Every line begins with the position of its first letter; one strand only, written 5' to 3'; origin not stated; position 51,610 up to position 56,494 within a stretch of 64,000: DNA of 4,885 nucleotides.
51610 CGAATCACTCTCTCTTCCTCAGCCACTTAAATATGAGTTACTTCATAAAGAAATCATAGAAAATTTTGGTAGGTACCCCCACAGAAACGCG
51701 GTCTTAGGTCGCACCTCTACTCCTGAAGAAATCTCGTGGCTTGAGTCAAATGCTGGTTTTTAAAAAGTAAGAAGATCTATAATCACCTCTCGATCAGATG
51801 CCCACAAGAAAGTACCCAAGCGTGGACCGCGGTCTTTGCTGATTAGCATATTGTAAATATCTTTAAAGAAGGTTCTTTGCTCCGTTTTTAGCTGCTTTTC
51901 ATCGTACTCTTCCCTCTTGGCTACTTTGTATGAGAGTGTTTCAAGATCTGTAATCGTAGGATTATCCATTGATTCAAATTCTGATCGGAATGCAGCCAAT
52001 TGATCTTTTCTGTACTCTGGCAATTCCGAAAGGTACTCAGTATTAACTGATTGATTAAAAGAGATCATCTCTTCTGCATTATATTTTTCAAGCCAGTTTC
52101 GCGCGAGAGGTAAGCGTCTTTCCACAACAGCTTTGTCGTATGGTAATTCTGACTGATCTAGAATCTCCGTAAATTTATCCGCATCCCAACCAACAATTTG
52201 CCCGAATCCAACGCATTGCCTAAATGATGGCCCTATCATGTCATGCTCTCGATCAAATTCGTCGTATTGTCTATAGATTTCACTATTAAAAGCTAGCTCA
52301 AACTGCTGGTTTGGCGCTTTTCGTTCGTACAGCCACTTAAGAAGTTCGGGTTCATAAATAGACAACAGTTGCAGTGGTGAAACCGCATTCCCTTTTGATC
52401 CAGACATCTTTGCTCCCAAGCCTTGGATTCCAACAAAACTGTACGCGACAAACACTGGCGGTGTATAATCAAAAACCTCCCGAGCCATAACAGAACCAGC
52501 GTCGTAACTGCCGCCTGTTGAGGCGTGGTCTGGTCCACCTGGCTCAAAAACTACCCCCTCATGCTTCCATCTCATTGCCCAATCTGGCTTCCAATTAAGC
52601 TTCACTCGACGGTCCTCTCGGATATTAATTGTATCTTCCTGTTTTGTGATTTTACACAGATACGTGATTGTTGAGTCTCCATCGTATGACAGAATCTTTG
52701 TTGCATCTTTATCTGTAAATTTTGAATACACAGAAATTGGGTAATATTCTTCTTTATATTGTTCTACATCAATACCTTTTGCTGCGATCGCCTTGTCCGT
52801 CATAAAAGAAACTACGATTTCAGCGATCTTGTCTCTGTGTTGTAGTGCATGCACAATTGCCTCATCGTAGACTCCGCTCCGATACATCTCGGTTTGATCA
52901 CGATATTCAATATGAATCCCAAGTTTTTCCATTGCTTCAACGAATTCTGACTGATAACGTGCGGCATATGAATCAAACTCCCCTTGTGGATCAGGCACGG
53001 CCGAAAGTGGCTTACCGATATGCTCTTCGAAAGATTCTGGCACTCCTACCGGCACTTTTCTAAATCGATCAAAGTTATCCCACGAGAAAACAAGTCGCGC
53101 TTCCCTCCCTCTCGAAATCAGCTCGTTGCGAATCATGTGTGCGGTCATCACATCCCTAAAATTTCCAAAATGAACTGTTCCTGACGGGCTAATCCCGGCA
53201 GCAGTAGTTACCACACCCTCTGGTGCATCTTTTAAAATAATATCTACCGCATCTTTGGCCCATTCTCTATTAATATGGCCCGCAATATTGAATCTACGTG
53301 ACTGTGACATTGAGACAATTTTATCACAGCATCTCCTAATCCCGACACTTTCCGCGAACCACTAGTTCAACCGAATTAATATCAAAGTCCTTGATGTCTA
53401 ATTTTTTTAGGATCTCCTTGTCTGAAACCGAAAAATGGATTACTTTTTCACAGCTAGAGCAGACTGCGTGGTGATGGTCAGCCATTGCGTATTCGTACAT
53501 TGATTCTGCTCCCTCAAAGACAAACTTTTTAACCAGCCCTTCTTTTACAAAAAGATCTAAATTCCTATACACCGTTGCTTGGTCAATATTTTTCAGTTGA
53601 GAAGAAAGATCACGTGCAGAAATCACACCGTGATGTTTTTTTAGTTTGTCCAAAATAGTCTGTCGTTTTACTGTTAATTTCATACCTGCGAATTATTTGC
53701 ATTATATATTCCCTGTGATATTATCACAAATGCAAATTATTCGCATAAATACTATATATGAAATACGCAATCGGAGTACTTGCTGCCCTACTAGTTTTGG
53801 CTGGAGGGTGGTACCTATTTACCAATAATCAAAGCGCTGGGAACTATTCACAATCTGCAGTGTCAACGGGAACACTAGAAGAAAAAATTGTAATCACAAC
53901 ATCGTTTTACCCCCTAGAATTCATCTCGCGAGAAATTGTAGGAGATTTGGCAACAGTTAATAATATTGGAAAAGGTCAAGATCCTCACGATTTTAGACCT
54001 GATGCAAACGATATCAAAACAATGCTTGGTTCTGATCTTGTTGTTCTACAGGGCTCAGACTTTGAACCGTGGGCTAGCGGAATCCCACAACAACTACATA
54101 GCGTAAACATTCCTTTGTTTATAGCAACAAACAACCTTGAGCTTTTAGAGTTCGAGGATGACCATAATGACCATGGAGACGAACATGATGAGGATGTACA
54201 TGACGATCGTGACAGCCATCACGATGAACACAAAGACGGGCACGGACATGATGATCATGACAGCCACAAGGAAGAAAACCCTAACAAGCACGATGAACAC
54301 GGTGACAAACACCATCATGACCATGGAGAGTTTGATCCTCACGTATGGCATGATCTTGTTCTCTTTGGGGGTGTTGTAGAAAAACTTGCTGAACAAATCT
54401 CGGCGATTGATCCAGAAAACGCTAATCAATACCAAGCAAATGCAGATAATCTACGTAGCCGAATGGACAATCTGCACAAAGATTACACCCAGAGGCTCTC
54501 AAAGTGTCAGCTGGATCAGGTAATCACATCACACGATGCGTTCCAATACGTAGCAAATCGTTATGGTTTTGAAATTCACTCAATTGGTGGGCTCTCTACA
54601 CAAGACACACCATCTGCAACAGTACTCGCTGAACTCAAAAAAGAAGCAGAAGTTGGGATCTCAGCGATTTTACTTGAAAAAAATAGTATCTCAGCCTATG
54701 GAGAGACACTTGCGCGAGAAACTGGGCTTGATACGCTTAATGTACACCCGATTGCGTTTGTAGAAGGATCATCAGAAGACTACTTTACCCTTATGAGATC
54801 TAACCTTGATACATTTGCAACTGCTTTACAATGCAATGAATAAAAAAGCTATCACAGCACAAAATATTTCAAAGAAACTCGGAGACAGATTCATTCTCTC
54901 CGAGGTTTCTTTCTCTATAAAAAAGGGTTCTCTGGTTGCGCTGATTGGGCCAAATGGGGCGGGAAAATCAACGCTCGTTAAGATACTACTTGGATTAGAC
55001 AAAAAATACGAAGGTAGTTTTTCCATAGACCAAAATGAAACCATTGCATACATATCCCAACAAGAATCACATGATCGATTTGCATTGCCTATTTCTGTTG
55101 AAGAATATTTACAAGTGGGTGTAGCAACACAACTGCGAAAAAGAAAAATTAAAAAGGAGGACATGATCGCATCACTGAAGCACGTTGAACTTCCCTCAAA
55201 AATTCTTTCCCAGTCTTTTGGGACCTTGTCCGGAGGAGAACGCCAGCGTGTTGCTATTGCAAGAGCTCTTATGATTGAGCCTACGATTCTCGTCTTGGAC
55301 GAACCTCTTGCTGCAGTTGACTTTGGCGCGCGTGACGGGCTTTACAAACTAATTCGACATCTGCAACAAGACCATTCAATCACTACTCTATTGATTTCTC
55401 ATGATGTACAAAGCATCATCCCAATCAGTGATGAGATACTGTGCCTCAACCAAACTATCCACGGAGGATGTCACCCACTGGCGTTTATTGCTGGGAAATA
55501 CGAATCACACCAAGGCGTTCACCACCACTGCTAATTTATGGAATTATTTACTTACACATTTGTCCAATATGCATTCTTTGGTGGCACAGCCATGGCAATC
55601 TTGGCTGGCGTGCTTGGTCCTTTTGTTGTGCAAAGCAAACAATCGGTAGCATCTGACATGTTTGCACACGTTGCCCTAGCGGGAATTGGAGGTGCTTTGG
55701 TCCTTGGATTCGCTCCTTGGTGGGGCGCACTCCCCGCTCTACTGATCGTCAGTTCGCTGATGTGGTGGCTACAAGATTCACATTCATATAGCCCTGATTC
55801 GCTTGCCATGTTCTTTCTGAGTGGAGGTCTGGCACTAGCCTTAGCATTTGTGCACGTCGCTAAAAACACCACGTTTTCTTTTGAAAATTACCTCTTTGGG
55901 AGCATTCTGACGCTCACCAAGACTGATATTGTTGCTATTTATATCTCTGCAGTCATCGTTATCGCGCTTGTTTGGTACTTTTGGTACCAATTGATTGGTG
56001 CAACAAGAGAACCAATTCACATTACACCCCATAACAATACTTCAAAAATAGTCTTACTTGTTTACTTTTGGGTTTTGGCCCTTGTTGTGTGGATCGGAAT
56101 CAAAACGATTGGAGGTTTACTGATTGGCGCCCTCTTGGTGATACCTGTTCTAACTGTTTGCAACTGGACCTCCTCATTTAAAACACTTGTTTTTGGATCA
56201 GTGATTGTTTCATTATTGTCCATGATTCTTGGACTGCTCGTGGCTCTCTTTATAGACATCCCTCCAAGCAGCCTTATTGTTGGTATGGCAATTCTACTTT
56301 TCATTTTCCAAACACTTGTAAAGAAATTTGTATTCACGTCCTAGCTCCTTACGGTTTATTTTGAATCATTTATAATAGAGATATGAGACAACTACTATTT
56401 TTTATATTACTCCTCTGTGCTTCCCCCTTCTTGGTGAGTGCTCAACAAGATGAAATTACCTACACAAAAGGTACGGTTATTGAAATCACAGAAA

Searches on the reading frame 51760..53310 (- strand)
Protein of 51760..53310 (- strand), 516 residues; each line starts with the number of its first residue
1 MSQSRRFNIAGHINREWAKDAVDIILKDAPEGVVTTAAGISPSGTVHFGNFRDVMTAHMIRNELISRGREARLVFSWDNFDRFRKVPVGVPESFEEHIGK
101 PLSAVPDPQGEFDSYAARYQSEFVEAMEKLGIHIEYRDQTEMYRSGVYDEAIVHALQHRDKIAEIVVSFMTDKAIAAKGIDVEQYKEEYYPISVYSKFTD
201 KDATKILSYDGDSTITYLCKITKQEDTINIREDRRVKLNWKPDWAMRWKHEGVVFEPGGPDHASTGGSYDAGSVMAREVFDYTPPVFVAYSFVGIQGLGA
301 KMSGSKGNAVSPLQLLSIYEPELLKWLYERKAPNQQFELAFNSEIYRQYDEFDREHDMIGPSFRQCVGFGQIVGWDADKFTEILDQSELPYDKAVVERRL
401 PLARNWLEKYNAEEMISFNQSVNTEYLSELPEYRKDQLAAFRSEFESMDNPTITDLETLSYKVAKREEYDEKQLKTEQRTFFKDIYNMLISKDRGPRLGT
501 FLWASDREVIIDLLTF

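Call 70: search_protein_families(library=pfam, proteins=[window:51760-53310:-], max_evalue=0.0001)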
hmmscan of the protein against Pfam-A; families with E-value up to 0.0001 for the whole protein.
window:51760-53310:- (516 aa): 1 family
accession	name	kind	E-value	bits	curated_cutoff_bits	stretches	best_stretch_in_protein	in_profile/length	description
PF01921.24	tRNA-synt_1f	-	1.5e-104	350.2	27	1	16-356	2-336/360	tRNA synthetases class I (K)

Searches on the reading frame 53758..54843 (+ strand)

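Call 70: search_protein_families(library=pfam, proteins=[window:53758-54843:+], max_evalue=0.0001)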
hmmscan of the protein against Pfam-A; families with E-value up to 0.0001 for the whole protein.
window:53758-54843:+ (361 aa): 1 family
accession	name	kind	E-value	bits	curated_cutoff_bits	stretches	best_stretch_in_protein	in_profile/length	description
PF01297.22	ZnuA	-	3.7e-60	204.1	29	1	46-356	1-263/263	Zinc-uptake complex component A periplasmic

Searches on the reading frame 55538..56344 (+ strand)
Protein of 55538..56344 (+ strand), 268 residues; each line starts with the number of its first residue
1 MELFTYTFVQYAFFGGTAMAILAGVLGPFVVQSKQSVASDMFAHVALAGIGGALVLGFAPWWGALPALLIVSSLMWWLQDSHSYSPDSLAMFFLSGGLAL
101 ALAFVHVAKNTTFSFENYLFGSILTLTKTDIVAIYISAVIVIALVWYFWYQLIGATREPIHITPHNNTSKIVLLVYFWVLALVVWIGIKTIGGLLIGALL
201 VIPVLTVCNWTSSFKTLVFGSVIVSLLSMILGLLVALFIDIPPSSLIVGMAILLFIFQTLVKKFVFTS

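Call 70: search_protein_families(library=pfam, proteins=[window:55538-56344:+], max_evalue=0.0001)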
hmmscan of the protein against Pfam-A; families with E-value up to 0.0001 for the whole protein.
window:55538-56344:+ (268 aa): 1 family
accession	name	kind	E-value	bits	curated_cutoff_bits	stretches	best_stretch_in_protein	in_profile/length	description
PF00950.22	ABC-3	-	3.6e-44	151.6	20.1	1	6-261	2-257/258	ABC 3 transport family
